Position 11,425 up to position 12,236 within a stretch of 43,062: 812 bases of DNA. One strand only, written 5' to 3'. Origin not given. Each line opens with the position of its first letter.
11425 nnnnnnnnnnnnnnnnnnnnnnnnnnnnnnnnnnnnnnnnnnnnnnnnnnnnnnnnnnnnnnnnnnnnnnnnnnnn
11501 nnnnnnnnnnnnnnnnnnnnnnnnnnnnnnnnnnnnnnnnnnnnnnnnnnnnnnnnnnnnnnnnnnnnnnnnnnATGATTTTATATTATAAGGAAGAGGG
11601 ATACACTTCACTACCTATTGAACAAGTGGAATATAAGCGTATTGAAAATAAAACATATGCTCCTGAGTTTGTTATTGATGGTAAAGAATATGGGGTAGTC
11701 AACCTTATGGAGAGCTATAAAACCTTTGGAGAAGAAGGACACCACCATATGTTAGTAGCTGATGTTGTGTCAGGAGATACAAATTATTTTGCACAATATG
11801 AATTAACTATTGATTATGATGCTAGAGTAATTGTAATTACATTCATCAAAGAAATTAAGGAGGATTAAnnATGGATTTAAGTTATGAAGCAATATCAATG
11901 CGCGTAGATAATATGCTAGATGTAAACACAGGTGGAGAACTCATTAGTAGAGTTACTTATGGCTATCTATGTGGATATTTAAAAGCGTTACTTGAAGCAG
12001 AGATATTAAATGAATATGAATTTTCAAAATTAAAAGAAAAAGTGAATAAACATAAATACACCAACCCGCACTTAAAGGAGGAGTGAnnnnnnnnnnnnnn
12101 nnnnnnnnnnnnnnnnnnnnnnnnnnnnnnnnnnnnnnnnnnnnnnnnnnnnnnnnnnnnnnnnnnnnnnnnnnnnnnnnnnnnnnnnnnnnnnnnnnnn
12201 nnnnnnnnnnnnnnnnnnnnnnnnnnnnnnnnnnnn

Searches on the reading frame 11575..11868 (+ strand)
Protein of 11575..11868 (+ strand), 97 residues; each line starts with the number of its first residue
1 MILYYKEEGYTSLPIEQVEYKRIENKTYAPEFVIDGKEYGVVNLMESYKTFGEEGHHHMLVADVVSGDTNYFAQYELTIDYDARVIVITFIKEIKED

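Call 45: search_protein_families(library=pfam, proteins=[window:11575-11868:+], max_evalue=0.1)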
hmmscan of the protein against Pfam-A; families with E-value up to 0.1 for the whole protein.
window:11575-11868:+ (97 aa): 1 family
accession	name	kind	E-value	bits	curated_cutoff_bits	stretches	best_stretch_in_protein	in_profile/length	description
PF24828.1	DUF7713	-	0.081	13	24.1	0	24-44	27-47/68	Domain of unknown function (DUF7713)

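Call 46: search_protein_families(library=phrogs, proteins=[window:11575-11868:+], max_evalue=0.01)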
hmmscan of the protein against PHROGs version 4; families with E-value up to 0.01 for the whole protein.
window:11575-11868:+ (97 aa): 1 family
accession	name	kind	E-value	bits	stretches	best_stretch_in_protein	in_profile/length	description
phrog_20271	-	unknown function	0.0087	17.5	0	24-88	32-95/98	-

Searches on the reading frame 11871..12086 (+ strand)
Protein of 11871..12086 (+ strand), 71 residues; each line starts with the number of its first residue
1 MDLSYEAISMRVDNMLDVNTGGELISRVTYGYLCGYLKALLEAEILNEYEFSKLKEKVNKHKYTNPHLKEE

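Call 45: search_protein_families(library=pfam, proteins=[window:11871-12086:+], max_evalue=0.1)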
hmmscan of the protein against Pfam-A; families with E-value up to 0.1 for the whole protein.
window:11871-12086:+ (71 aa): 2 families
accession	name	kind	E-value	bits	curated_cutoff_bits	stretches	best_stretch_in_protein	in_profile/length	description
PF20547.3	DUF6761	-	0.0047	17.4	27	1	32-61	34-63/82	Family of unknown function (DUF6761)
PF09851.14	SHOCT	-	0.058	13.6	27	1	37-57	6-26/28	Short C-terminal domain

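Call 46: search_protein_families(library=phrogs, proteins=[window:11871-12086:+], max_evalue=0.01)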
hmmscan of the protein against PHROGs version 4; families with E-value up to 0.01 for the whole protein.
window:11871-12086:+ (71 aa): 0 families
